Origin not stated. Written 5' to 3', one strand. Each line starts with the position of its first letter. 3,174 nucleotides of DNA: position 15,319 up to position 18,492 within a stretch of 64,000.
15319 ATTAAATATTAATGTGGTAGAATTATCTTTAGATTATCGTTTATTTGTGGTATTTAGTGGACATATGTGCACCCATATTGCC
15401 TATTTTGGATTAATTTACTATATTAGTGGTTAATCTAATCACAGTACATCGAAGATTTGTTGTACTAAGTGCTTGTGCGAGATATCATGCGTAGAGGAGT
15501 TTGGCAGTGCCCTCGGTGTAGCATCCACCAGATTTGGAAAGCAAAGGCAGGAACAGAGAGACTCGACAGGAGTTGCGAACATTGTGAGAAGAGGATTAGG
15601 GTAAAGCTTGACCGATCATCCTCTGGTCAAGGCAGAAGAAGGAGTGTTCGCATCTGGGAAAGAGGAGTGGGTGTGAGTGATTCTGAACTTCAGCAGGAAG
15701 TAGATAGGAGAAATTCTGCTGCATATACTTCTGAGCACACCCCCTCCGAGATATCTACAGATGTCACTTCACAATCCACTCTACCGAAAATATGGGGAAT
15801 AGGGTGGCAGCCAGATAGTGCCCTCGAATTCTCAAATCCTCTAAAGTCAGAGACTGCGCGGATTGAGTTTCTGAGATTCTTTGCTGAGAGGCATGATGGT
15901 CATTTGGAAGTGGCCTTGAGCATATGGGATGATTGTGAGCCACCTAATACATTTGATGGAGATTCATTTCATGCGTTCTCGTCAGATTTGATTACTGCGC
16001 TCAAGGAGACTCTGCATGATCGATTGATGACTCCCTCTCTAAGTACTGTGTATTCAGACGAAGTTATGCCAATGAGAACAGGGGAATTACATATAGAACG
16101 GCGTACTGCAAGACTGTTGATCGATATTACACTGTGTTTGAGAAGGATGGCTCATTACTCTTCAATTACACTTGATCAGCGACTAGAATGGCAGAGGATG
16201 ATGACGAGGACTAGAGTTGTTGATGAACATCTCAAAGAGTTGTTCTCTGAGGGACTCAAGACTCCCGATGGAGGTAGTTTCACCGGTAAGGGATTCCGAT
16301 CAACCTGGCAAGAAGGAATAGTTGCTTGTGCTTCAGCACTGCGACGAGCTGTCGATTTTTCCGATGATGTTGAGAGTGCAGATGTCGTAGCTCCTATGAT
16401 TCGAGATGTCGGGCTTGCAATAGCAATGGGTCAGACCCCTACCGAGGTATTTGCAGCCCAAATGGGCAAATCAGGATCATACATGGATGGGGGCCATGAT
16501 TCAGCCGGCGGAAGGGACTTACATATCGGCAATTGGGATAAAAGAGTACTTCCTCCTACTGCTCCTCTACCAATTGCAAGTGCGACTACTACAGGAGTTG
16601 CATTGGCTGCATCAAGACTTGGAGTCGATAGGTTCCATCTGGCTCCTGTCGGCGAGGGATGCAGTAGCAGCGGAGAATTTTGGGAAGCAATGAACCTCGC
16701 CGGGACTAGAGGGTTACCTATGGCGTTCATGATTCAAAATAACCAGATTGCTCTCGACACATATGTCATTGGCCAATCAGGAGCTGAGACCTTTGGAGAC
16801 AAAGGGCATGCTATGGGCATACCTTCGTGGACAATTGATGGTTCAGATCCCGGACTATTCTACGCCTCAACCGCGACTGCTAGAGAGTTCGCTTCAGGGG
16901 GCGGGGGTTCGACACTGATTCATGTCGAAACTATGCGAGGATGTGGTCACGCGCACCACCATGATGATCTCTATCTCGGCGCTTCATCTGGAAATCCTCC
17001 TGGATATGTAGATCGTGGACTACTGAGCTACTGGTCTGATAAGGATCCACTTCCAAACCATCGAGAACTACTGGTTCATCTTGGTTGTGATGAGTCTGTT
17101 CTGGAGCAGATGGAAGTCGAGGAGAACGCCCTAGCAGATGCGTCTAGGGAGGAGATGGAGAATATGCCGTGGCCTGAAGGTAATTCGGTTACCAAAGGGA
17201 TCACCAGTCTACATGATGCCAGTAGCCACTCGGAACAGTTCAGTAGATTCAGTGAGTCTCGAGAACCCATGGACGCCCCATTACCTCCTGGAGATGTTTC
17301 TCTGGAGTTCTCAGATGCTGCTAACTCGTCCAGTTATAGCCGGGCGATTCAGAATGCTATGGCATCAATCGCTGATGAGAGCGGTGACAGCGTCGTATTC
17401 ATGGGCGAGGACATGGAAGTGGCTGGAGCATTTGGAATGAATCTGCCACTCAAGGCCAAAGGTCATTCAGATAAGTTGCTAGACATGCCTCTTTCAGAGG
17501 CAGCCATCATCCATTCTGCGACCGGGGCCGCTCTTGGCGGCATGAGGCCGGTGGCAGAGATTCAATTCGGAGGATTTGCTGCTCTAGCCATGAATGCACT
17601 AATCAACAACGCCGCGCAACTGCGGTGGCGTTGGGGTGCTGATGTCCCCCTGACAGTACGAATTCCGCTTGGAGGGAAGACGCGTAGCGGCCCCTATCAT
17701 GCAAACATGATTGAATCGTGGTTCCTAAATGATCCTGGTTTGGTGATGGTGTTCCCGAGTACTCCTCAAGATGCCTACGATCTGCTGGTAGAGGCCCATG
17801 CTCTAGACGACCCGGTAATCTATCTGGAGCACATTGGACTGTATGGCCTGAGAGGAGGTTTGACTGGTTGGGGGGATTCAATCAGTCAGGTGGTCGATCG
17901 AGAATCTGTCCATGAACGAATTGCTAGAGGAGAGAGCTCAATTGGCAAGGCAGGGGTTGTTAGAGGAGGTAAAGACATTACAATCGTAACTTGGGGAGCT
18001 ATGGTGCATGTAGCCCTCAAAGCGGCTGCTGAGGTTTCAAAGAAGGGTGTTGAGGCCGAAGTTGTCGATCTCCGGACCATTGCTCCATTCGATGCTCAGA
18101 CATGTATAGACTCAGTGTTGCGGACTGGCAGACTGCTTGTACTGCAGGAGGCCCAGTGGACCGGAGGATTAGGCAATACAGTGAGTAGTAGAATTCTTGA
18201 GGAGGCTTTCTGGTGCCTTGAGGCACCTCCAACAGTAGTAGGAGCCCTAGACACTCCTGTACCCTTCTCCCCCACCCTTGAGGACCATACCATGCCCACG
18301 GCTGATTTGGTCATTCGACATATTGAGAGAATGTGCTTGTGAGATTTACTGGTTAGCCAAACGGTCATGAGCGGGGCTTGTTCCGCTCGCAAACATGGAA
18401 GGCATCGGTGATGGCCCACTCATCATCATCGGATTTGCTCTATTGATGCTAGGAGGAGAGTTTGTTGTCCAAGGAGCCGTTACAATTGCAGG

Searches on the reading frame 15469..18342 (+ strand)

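Call 16: search_protein_families(library=pfam, proteins=[window:15469-18342:+], max_evalue=0.001)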
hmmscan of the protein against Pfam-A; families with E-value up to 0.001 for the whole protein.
window:15469-18342:+ (957 aa): 4 families
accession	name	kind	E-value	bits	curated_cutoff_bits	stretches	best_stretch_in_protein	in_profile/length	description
PF02780.25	Transketolase_C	-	9.3e-36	122.9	25.9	1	826-946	1-122/124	Transketolase, C-terminal domain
PF00676.26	E1_dh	-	2.3e-32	112.6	22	1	300-551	42-279/300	Dehydrogenase E1 component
PF02779.29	Transket_pyr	-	6.7e-22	78.4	27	1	622-791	4-171/174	Transketolase, pyrimidine binding domain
PF22613.1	Transketolase_C_1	-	0.00098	19.7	27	0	834-895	11-75/113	Transketolase-like TK C-terminal domain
